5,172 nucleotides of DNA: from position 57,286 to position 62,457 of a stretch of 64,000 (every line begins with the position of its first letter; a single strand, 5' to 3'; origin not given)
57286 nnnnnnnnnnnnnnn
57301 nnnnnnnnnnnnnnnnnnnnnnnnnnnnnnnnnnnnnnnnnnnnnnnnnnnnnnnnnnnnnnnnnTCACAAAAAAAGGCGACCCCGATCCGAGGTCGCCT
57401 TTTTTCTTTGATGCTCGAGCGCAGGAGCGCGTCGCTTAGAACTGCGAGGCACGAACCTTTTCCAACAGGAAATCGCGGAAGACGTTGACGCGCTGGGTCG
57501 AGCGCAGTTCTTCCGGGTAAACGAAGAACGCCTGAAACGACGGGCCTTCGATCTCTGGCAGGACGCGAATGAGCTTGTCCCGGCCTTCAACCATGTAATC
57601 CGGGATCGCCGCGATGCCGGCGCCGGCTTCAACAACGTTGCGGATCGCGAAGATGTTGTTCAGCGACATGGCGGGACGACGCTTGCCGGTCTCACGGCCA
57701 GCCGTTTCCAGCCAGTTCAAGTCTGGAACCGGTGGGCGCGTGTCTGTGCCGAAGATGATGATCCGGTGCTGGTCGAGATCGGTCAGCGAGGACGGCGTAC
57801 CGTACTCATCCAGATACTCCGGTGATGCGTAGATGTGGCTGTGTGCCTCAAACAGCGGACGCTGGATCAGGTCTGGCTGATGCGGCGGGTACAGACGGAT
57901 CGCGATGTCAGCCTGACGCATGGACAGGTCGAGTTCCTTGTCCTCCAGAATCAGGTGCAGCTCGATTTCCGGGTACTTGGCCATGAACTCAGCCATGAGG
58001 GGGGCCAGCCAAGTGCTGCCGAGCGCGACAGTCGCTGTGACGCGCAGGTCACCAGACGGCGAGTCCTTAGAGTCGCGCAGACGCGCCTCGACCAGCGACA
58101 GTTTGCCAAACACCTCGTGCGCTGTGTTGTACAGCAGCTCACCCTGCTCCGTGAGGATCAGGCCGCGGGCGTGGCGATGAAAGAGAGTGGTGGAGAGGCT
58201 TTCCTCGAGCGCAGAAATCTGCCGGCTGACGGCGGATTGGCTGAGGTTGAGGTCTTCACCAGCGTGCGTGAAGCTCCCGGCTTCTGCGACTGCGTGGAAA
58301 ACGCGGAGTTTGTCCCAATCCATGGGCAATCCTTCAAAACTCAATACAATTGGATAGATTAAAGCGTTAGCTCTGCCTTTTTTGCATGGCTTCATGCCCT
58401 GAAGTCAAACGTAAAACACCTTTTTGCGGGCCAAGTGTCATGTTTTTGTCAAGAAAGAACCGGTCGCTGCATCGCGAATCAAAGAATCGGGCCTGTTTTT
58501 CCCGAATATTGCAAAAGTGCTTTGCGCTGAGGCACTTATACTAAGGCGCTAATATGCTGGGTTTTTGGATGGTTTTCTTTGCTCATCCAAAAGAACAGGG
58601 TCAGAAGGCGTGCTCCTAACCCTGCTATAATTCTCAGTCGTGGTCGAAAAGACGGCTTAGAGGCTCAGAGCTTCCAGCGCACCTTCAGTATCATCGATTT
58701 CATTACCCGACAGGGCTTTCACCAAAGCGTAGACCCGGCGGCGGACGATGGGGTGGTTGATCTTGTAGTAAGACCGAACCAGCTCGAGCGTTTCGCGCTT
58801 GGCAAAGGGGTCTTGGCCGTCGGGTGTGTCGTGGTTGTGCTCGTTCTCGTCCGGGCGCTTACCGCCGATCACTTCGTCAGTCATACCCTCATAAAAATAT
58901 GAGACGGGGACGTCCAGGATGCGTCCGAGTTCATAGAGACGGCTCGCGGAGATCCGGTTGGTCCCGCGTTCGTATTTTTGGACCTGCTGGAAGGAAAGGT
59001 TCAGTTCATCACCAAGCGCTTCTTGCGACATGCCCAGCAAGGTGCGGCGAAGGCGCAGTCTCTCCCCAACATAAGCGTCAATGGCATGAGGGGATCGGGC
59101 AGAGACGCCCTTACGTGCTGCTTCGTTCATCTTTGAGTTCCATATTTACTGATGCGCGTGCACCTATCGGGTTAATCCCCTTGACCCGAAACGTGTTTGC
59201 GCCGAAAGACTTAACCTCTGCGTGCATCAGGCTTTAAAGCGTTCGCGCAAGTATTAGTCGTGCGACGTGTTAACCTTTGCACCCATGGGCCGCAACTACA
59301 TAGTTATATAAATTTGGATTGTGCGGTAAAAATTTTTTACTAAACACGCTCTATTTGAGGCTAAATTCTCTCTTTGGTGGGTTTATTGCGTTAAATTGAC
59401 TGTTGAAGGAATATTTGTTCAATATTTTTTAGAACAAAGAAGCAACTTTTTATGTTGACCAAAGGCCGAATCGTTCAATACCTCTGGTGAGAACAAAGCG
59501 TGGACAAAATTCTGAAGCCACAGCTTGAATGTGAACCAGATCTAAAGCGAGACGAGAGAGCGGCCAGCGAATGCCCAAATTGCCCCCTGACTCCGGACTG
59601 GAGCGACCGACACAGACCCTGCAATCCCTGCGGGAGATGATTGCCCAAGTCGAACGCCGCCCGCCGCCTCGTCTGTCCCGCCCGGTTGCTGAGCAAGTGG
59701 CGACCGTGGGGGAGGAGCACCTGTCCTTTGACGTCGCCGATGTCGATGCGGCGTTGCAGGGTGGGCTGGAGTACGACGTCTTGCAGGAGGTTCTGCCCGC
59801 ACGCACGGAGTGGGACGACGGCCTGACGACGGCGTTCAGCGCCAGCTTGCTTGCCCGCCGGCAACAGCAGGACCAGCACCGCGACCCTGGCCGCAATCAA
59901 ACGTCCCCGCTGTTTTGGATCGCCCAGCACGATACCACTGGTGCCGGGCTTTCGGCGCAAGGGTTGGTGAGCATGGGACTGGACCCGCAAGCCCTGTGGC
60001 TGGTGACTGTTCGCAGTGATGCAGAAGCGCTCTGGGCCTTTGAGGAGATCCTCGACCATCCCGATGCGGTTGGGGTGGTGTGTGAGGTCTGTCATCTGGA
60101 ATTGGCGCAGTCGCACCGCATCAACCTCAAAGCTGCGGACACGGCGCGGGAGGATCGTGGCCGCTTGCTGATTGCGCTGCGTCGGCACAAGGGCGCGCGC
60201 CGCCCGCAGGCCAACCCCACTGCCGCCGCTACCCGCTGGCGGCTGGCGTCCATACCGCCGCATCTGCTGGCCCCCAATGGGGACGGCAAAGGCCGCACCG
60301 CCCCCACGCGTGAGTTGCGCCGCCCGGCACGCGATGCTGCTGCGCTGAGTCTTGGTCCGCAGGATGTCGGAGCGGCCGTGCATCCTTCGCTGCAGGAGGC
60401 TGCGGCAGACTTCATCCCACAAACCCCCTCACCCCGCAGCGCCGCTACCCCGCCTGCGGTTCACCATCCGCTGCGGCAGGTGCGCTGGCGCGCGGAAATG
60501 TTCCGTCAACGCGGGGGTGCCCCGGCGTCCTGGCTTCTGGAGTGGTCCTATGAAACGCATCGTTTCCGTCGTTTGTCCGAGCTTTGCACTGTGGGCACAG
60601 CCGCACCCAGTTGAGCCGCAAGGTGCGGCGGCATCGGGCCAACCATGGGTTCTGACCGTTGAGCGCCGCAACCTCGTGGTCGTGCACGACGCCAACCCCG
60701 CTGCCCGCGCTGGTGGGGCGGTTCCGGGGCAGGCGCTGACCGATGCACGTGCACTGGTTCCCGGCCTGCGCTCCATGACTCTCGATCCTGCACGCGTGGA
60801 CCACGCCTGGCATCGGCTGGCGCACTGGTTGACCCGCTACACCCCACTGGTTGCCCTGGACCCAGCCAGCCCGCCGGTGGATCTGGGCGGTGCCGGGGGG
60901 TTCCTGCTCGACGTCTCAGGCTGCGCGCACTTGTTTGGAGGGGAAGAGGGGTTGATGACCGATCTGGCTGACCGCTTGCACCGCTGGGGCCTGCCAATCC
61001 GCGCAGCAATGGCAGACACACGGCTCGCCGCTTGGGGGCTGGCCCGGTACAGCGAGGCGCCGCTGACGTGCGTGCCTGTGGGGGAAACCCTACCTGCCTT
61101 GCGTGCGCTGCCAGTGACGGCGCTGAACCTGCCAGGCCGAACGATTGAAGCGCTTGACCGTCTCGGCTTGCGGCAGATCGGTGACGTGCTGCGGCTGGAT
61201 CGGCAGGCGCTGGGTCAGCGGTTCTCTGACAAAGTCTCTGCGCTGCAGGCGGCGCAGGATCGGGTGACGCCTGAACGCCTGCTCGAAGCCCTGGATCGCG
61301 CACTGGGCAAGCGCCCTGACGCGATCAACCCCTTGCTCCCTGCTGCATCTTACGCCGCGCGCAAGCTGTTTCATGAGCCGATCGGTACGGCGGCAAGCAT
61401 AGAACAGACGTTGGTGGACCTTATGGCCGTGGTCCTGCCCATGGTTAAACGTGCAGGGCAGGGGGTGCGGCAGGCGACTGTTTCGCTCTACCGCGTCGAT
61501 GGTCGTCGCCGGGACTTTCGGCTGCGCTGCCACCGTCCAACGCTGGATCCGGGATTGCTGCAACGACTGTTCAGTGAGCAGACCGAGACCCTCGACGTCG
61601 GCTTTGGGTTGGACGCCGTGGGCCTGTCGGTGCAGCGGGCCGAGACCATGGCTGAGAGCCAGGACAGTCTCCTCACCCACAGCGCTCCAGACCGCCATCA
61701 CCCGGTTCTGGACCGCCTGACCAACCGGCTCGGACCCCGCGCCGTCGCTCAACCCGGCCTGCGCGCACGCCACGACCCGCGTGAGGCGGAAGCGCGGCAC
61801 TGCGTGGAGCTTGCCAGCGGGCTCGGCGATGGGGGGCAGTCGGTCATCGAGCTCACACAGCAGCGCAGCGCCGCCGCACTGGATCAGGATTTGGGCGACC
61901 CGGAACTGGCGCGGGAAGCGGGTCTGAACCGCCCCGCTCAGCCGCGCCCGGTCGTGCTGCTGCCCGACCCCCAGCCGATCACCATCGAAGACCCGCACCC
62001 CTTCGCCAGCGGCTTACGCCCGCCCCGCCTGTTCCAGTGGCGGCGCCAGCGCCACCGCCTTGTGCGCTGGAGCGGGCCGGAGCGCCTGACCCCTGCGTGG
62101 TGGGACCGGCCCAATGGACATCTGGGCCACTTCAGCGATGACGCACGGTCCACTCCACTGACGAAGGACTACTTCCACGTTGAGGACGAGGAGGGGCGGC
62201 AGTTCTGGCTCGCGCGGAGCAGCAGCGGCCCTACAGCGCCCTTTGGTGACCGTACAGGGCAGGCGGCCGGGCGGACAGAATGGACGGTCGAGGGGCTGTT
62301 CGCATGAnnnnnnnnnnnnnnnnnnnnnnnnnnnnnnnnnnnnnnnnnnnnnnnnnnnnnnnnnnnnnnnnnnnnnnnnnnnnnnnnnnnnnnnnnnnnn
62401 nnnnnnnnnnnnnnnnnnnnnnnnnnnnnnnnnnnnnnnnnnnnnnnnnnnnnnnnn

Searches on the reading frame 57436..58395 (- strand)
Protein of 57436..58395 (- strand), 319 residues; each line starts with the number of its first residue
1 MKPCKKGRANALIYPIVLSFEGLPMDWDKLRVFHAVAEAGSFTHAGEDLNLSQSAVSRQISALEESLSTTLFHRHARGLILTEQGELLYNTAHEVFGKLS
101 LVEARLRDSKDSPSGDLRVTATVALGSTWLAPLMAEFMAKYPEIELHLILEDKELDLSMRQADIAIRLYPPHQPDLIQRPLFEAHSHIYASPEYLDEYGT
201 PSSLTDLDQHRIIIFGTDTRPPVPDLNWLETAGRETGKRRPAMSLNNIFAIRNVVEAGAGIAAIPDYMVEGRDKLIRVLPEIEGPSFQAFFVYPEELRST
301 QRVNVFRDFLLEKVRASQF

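Call 3: search_protein_families(library=pfam, proteins=[window:57436-58395:-], max_evalue=0.01)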
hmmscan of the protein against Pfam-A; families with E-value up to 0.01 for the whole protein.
window:57436-58395:- (319 aa): 2 families
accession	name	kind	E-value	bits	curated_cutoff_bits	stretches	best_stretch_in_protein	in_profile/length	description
PF03466.25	LysR_substrate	-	8.2e-40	136.8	28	1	111-313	2-207/209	LysR substrate binding domain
PF00126.33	HTH_1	-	5.3e-24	84.4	26.6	1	27-86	1-60/60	Bacterial regulatory helix-turn-helix protein, lysR family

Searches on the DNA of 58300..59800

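Call 18: search_rna_families(source=window, start=58300, end=59800, threshold=evalue, max_evalue=1)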
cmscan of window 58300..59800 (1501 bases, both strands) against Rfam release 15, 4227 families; matches with E-value up to 1: 0.
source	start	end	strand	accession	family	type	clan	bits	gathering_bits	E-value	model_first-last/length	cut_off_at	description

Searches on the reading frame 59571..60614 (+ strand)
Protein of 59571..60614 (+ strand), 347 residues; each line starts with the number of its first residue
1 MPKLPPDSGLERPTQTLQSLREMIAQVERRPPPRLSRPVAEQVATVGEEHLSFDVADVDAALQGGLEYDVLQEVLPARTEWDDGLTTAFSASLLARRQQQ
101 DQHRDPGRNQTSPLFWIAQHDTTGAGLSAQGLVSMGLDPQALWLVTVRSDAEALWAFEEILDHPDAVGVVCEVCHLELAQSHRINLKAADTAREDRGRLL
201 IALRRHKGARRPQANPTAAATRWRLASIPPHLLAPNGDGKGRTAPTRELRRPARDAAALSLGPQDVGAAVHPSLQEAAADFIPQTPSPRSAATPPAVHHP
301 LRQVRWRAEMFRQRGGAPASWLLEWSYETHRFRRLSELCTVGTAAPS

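Call 3: search_protein_families(library=pfam, proteins=[window:59571-60614:+], max_evalue=0.01)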
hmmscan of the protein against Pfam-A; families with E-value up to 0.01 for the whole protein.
window:59571-60614:+ (347 aa): 0 families

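Call 9: find_homologous_proteins(query=window:59571-60614:+, max_evalue=0.00001)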
Query window:59571-60614:+ (347 aa): 17 proteins with E <= 0.00001 among 8000 candidates.
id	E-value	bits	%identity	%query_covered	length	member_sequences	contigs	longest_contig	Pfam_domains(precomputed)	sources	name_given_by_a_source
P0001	7.0e-224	761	99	100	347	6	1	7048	-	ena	-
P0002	5.7e-176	603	82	95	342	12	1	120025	-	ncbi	-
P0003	3.3e-169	581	80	95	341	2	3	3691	-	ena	-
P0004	2.1e-167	575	77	97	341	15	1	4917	-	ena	-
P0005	5.2e-166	570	78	99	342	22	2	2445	-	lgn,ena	-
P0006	7.6e-165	567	75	100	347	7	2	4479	-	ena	-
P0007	5.2e-164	564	77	95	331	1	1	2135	-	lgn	-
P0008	2.3e-163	562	76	96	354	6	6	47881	-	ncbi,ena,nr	ncbi:MAG: hypothetical protein CBC49_010370 [Alphaproteobacteria bacterium TMED89]|nr:hypothetical p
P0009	1.0e-159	550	76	95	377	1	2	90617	-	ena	-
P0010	3.5e-153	528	74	97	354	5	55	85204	-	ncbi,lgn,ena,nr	ncbi:MAG: hypothetical protein CMF26_02415 [Kiloniella sp.]|nr:hypothetical protein [Kiloniella sp.]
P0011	4.4e-150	518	70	97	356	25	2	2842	-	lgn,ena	-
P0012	2.5e-149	516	72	97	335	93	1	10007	-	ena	-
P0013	8.8e-146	504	72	96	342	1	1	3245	-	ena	-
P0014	8.5e-109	382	76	68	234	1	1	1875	-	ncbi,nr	ncbi:MAG: hypothetical protein VX077_01625, partial [Pseudomonadota bacterium]|nr:hypothetical prote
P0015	1.5e-78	283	66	63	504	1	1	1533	PF00817.26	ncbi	ncbi:MAG: hypothetical protein ACPGSK_04910, partial [Alphaproteobacteria bacterium]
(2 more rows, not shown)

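Call 11: find_encoding_contigs(protein=P0002, flank=6000, max_places=2)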
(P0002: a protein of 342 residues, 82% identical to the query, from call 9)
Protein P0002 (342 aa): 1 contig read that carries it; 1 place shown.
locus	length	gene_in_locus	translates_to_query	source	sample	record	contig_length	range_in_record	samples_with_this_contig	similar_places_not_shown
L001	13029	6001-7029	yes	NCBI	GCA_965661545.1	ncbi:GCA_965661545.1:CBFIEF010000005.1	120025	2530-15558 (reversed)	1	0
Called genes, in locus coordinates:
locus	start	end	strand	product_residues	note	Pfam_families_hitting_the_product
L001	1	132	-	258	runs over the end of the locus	PF02167:Cytochrom_C1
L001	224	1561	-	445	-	PF00033:Cytochrome_B, PF13631:Cytochrom_B_N_2, PF00032:Cytochrom_B_C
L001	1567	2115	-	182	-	PF10399:UCR_Fe-S_N (weak), PF00355:Rieske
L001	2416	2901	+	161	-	PF00588:SpoU_methylase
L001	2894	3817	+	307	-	PF01218:Coprogen_oxidas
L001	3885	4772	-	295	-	PF00126:HTH_1, PF03466:LysR_substrate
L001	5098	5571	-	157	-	PF01381:HTH_3, PF13560:HTH_31 (weak)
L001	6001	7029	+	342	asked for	-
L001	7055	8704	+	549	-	PF00817:IMS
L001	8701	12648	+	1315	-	PF02811:PHP, PF07733:DNA_pol3_alpha, PF17657:DNA_pol3_finger, PF14579:HHH_6, PF01336:tRNA_anti-codon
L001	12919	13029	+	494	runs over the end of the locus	PF20172:DUF6538, PF00589:Phage_integrase (weak)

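Call 12: find_encoding_contigs(protein=P0008, flank=6000, max_places=2)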
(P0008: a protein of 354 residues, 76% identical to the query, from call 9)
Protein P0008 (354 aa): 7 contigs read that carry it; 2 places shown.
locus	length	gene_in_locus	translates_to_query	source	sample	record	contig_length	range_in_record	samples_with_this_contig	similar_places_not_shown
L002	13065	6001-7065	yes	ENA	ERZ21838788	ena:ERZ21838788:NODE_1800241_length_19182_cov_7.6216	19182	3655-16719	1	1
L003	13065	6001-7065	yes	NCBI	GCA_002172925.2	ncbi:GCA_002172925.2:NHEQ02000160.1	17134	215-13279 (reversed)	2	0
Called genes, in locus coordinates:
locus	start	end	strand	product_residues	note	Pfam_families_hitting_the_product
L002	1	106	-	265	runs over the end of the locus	PF02167:Cytochrom_C1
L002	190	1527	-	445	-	PF00033:Cytochrome_B, PF13631:Cytochrom_B_N_2, PF00032:Cytochrom_B_C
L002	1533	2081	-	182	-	PF10399:UCR_Fe-S_N (weak), PF00355:Rieske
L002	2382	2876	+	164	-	PF00588:SpoU_methylase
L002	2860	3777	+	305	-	PF01218:Coprogen_oxidas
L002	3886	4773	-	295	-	PF00126:HTH_1, PF03466:LysR_substrate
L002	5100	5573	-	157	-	PF01381:HTH_3, PF13560:HTH_31 (weak)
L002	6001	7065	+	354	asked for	-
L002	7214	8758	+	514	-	-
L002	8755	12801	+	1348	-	PF02811:PHP, PF07733:DNA_pol3_alpha, PF17657:DNA_pol3_finger, PF14579:HHH_6, PF01336:tRNA_anti-codon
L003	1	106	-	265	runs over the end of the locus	PF02167:Cytochrom_C1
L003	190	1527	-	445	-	PF00033:Cytochrome_B, PF13631:Cytochrom_B_N_2, PF00032:Cytochrom_B_C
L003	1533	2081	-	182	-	PF10399:UCR_Fe-S_N (weak), PF00355:Rieske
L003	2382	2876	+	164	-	PF00588:SpoU_methylase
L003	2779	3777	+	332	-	PF01218:Coprogen_oxidas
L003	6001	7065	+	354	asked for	-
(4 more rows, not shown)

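Call 13: find_encoding_contigs(protein=P0009, flank=6000, max_places=2)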
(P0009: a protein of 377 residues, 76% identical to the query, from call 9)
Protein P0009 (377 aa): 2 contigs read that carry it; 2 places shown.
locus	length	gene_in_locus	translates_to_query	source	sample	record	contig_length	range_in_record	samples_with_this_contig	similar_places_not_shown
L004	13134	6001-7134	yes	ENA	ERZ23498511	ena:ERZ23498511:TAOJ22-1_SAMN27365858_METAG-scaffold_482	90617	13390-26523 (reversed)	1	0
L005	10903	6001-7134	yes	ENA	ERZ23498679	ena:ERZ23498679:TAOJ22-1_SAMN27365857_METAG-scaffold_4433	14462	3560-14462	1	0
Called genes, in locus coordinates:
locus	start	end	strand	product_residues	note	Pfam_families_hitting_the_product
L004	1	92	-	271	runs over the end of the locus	PF02167:Cytochrom_C1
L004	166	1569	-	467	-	PF01292:Ni_hydr_CYTB (faint), PF00033:Cytochrome_B, PF13631:Cytochrom_B_N_2, PF00032:Cytochrom_B_C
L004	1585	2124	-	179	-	PF00355:Rieske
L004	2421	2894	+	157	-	PF00588:SpoU_methylase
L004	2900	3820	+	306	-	PF01218:Coprogen_oxidas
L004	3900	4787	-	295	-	PF00126:HTH_1, PF03466:LysR_substrate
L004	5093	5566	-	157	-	PF01381:HTH_3, PF13560:HTH_31 (weak)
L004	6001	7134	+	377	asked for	-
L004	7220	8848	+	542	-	PF00817:IMS (faint)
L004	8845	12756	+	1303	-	PF02811:PHP, PF07733:DNA_pol3_alpha, PF17657:DNA_pol3_finger, PF14579:HHH_6, PF01336:tRNA_anti-codon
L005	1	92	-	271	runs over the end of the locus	PF02167:Cytochrom_C1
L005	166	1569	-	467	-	PF01292:Ni_hydr_CYTB (faint), PF00033:Cytochrome_B, PF13631:Cytochrom_B_N_2, PF00032:Cytochrom_B_C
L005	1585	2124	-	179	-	PF00355:Rieske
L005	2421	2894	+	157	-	PF00588:SpoU_methylase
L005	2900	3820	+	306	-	PF01218:Coprogen_oxidas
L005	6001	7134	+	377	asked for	-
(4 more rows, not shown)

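Call 14: find_encoding_contigs(protein=P0010, flank=6000, max_places=3)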
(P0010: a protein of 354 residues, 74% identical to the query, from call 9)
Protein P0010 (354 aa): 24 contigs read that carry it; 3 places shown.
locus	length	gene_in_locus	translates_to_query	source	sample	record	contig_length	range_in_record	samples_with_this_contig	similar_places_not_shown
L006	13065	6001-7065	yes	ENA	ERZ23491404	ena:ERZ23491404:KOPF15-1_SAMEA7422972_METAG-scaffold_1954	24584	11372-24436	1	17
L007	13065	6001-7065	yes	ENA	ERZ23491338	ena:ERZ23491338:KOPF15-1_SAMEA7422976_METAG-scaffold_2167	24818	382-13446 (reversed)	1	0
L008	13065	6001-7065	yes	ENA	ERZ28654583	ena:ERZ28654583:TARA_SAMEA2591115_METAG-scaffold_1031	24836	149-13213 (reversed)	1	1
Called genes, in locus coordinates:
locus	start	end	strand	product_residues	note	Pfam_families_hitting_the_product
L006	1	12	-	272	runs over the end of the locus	PF02167:Cytochrom_C1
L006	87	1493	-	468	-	PF00033:Cytochrome_B, PF01292:Ni_hydr_CYTB (weak), PF13631:Cytochrom_B_N_2, PF00032:Cytochrom_B_C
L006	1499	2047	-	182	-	PF10399:UCR_Fe-S_N (weak), PF00355:Rieske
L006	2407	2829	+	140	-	PF00588:SpoU_methylase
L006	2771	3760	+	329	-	PF01218:Coprogen_oxidas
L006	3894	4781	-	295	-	PF00126:HTH_1, PF03466:LysR_substrate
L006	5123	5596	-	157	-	PF01381:HTH_3, PF13560:HTH_31 (weak)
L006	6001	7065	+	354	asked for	-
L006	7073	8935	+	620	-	PF00817:IMS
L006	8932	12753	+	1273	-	PF02811:PHP, PF07733:DNA_pol3_alpha, PF17657:DNA_pol3_finger, PF14579:HHH_6, PF01336:tRNA_anti-codon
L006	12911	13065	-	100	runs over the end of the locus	?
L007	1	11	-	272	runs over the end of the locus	PF02167:Cytochrom_C1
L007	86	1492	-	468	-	PF00033:Cytochrome_B, PF01292:Ni_hydr_CYTB (weak), PF13631:Cytochrom_B_N_2, PF00032:Cytochrom_B_C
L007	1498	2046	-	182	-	PF10399:UCR_Fe-S_N (weak), PF00355:Rieske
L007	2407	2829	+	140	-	PF00588:SpoU_methylase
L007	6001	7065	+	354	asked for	-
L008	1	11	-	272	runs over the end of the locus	PF02167:Cytochrom_C1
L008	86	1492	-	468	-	PF00033:Cytochrome_B, PF01292:Ni_hydr_CYTB (weak), PF13631:Cytochrom_B_N_2, PF00032:Cytochrom_B_C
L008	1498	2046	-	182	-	PF10399:UCR_Fe-S_N (weak), PF00355:Rieske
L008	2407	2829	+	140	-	PF00588:SpoU_methylase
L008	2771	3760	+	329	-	PF01218:Coprogen_oxidas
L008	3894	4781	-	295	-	PF00126:HTH_1, PF03466:LysR_substrate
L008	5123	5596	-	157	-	PF01381:HTH_3, PF13560:HTH_31 (weak)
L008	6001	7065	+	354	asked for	-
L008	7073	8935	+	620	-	PF00817:IMS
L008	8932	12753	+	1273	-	PF02811:PHP, PF07733:DNA_pol3_alpha, PF17657:DNA_pol3_finger, PF14579:HHH_6, PF01336:tRNA_anti-codon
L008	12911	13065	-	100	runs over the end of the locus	?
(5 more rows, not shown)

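Call 20: search_protein_families(library=ncbifam, proteins=[window:59571-60614:+], max_evalue=0.01)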
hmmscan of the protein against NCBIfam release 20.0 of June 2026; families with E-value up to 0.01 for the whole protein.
window:59571-60614:+ (347 aa): 1 family
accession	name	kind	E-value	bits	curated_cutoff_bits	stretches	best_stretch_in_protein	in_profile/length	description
NF033429.2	ImuA_translesion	equivalog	7e-06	26.1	150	1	127-208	76-152/181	translesion DNA synthesis-associated protein ImuA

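Call 42: find_encoding_contigs(protein=window:59571-60614:+, flank=10000, max_places=3)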
Protein window:59571-60614:+ (347 aa): no gene with exactly this product is on record in the collection.

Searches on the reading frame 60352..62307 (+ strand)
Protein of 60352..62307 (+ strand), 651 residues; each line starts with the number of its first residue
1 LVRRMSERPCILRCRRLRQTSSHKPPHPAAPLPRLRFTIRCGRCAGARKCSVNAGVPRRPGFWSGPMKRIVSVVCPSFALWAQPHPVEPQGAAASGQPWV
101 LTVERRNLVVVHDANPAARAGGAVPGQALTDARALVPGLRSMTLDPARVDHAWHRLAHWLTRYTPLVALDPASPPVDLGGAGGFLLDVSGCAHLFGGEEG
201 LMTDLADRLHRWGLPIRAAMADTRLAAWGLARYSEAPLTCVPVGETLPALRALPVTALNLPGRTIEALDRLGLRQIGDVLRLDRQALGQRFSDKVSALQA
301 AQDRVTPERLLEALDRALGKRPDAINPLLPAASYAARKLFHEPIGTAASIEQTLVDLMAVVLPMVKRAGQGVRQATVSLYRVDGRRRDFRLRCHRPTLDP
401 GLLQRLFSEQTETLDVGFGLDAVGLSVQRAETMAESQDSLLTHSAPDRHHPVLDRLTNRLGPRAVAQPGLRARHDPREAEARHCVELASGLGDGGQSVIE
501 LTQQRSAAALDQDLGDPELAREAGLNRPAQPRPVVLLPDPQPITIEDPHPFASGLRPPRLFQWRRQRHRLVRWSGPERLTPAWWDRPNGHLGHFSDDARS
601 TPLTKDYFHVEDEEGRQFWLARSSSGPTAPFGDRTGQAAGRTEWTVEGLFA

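Call 3: search_protein_families(library=pfam, proteins=[window:60352-62307:+], max_evalue=0.01)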
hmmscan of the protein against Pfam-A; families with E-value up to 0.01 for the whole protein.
window:60352-62307:+ (651 aa): 1 family
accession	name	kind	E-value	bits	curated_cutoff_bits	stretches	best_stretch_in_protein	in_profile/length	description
PF00817.25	IMS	-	6.5e-07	29.8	23.2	1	97-228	21-144/148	impB/mucB/samB family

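Call 20: search_protein_families(library=ncbifam, proteins=[window:60352-62307:+], max_evalue=0.01)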
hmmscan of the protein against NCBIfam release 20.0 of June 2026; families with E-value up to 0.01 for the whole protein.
window:60352-62307:+ (651 aa): 2 families
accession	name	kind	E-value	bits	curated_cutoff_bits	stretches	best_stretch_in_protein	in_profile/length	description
NF002848.0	PRK03103.1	subfamily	3.3e-06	25.8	381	1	103-296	37-226/410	DNA polymerase IV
NF002751.0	PRK02794.1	equivalog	0.00016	20.7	371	1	245-467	203-414/425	DNA polymerase IV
